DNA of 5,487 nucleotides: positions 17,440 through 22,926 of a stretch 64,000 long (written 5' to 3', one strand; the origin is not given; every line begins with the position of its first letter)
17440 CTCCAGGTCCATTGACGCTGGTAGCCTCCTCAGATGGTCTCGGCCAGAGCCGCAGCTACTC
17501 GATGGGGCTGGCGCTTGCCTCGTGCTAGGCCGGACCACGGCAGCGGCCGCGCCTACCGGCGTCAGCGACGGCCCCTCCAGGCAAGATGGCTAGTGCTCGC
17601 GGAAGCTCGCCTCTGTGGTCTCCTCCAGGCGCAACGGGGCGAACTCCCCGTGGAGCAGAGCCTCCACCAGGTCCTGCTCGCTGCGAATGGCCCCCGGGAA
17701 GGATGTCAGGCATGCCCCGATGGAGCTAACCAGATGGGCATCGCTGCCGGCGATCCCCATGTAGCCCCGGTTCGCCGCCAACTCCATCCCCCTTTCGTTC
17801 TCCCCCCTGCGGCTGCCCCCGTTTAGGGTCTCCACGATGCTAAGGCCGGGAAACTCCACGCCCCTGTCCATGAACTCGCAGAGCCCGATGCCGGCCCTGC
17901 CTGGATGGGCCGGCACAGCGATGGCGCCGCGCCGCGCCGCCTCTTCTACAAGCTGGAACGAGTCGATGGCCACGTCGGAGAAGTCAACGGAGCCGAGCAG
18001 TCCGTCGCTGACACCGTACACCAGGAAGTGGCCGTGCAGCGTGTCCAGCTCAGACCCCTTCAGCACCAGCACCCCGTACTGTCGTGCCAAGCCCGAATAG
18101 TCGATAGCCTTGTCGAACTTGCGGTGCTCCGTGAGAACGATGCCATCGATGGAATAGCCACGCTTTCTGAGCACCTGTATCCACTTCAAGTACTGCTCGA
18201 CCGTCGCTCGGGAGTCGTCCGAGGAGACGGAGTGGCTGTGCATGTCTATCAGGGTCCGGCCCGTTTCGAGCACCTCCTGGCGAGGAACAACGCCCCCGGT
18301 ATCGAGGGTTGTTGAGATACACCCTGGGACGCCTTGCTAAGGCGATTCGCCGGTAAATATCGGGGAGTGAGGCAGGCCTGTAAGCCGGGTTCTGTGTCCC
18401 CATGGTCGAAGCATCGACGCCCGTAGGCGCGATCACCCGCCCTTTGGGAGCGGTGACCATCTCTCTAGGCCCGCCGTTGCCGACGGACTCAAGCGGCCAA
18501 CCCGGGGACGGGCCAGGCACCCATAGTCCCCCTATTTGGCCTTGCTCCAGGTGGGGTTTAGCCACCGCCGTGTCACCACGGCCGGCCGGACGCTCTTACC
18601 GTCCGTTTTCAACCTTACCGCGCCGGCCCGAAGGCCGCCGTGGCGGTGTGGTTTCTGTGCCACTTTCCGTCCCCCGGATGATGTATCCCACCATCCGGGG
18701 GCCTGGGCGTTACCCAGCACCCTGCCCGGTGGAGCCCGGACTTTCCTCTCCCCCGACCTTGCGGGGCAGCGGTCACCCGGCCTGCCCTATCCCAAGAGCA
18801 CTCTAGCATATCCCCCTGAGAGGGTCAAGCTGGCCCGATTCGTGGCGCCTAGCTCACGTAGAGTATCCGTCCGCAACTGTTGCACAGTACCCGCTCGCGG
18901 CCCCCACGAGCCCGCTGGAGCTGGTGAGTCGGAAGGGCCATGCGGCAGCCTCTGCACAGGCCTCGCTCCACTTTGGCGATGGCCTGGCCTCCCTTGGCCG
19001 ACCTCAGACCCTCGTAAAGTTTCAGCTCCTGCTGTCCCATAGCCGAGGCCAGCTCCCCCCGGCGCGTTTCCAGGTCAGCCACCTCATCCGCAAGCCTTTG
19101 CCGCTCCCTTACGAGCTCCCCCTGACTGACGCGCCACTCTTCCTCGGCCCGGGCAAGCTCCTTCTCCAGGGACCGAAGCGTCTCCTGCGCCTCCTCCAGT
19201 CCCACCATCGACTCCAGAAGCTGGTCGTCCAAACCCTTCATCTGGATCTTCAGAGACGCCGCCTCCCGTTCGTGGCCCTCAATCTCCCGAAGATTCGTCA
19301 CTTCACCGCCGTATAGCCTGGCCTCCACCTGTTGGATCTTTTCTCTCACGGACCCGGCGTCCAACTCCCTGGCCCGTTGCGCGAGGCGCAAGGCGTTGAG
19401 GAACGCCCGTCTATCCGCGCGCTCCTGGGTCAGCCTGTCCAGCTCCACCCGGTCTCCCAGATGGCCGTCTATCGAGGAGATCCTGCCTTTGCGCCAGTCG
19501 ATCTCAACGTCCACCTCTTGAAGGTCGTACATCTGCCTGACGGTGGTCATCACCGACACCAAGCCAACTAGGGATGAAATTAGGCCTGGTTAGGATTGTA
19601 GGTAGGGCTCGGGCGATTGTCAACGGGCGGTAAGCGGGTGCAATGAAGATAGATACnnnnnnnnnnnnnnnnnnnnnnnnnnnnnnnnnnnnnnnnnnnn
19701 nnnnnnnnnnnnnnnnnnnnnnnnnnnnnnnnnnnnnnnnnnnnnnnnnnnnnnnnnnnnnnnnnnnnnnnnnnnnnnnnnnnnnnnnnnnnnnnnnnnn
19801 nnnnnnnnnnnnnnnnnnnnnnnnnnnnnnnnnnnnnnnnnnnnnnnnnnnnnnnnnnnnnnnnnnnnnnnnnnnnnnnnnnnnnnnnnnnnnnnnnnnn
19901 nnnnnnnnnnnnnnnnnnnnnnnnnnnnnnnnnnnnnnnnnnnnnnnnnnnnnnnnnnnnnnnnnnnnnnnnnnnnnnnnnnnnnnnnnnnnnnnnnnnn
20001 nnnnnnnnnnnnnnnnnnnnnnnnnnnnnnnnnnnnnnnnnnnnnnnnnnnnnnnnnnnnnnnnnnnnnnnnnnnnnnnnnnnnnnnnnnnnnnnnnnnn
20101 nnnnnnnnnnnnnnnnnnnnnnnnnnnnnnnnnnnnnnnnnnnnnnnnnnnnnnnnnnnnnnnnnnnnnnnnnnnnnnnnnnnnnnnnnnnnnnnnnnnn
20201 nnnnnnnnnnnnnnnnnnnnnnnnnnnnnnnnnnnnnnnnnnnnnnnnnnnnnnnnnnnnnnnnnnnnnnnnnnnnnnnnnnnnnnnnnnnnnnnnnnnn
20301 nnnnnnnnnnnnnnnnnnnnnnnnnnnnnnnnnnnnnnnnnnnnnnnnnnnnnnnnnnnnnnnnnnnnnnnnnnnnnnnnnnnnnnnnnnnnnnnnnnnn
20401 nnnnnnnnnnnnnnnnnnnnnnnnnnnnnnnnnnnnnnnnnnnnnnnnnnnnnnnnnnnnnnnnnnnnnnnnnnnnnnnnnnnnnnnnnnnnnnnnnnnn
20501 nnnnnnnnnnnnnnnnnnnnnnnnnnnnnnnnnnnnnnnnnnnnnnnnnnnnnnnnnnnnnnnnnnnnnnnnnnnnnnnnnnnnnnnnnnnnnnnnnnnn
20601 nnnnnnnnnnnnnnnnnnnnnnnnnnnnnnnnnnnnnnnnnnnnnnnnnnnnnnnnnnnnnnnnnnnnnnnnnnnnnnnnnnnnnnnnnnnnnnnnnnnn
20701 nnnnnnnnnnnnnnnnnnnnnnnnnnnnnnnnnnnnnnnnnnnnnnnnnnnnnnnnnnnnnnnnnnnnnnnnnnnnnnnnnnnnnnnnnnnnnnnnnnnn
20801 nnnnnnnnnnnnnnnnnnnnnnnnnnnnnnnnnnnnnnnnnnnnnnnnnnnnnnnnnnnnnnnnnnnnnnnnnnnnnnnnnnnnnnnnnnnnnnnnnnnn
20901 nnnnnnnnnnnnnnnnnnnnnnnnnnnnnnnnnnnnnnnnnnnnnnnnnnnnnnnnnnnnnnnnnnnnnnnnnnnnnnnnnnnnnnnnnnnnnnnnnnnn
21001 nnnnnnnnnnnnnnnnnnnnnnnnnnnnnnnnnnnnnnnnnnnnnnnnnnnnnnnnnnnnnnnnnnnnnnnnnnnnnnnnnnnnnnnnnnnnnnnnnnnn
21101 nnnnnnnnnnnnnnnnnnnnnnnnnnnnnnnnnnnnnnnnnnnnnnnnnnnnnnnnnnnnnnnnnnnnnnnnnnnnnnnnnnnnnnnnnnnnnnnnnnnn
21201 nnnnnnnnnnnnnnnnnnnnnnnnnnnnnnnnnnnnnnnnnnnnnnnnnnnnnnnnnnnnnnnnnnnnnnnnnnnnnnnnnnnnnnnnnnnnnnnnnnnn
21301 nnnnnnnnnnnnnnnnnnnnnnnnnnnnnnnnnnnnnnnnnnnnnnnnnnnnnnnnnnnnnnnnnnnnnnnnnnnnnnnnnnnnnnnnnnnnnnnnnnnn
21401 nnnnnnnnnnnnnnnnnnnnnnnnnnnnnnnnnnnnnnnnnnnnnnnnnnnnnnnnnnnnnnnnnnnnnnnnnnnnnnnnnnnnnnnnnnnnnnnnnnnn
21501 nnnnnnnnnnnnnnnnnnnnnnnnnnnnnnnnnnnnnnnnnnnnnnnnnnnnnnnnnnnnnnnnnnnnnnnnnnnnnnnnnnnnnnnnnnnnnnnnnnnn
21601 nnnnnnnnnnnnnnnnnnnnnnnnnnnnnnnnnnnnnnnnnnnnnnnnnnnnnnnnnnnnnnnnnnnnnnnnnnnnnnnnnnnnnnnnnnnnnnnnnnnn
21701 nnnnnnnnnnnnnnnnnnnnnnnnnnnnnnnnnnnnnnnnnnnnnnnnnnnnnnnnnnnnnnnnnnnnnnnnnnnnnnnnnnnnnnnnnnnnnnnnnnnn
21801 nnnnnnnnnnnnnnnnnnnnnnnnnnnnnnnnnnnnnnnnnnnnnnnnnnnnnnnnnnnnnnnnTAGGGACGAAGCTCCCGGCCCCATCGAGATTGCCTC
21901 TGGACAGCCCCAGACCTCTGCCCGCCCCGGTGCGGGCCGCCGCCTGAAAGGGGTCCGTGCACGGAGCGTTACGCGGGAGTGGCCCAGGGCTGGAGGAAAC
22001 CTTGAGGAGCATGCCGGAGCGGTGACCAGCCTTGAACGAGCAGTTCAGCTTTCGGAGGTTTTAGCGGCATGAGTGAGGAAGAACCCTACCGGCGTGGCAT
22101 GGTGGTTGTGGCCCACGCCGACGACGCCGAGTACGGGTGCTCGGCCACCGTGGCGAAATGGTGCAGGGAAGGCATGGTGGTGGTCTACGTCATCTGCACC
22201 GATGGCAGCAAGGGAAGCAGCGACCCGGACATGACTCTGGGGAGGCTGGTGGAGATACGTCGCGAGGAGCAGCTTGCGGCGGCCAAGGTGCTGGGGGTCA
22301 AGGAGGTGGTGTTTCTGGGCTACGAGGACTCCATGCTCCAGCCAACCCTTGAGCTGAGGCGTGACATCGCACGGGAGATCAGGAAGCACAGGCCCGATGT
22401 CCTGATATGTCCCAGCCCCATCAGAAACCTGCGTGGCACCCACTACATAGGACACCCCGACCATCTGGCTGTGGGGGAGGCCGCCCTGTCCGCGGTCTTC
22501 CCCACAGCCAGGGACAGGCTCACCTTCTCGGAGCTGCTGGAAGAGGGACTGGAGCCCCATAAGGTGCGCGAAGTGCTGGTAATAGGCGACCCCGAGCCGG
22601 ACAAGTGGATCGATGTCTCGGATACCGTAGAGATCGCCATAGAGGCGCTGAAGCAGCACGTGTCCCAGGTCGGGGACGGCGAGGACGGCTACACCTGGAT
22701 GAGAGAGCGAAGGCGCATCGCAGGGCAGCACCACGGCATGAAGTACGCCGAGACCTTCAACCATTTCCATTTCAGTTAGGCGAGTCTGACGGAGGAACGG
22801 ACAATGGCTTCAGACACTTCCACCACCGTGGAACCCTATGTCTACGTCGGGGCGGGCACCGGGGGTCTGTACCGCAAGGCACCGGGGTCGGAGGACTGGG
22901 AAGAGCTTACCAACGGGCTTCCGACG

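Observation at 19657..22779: CysRS-type enzyme fused to a GT2 glycosyltransferase, followed by a PIG-L/LmbE deacetylase: candidate novel Cys-glycoside (low-molecular-weight thiol-like) pathway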

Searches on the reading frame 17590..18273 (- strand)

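Call 3: search_protein_families(library=pfam, proteins=[window:17590-18273:-], max_evalue=0.01)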
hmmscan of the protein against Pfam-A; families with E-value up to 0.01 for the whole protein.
window:17590-18273:- (227 aa): 2 families
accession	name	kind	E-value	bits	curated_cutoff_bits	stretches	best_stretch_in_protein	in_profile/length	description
PF13263.12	PHP_C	-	7.3e-15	54.7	21.3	1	158-210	3-55/56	PHP-associated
PF02811.25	PHP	-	0.00044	21.1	26.4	1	10-79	1-66/164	PHP domain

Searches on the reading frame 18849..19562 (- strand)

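Call 3: search_protein_families(library=pfam, proteins=[window:18849-19562:-], max_evalue=0.01)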
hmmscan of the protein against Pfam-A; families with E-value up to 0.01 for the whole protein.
window:18849-19562:- (237 aa): 4 families
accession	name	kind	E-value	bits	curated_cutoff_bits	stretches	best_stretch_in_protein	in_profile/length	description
PF24481.2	CT398_CC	-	6.4e-10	39.6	27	1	39-191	29-180/180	CT398-like coiled coil hairpin domain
PF02591.20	Zn_ribbon_9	-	7e-08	32.9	29.1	1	203-234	2-33/33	C4-type zinc ribbon domain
PF24627.1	PUMA_CC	-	0.00076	19.9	30.1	1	101-167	3-72/74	PUMA coiled-coil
PF03961.19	FapA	-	0.0067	16.5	31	1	62-190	114-230/272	Flagellar Assembly Protein A beta solenoid domain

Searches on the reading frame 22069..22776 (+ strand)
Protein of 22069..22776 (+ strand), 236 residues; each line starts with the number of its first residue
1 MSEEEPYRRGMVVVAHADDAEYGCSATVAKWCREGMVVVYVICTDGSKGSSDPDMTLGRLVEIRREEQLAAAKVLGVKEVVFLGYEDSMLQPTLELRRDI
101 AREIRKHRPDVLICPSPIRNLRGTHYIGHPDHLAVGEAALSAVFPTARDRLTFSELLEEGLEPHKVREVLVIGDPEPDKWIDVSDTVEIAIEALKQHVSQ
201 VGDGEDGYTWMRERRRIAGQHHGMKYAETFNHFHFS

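Call 3: search_protein_families(library=pfam, proteins=[window:22069-22776:+], max_evalue=0.01)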
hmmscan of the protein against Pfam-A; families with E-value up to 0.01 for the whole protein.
window:22069-22776:+ (236 aa): 1 family
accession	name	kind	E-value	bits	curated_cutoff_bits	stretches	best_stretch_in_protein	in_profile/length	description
PF02585.22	PIG-L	-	2.6e-31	109.2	28.2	1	11-142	1-128/129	GlcNAc-PI de-N-acetylase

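Call 4: search_protein_families(library=ncbifam, proteins=[window:22069-22776:+], max_evalue=0.01)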
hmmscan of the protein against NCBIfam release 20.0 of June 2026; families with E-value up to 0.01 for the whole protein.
window:22069-22776:+ (236 aa): 4 families
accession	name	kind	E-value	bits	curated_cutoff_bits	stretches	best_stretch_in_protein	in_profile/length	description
TIGR04001.1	thiol_BshB1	equivalog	1.3e-27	97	182.5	1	12-231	6-219/226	bacillithiol biosynthesis deacetylase BshB1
TIGR04000.1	thiol_BshB2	equivalog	6e-18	65.3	195.25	1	11-202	4-186/217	bacillithiol biosynthesis deacetylase BshB2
TIGR03446.1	mycothiol_Mca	equivalog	1.4e-16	60.9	277.15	1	9-156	2-162/283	mycothiol conjugate amidase Mca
TIGR03445.1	mycothiol_MshB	equivalog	1.3e-07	31.8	224.35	1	12-143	2-152/284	N-acetyl-1-D-myo-inositol-2-amino-2-deoxy-alpha-D-glucopyranoside deacetylase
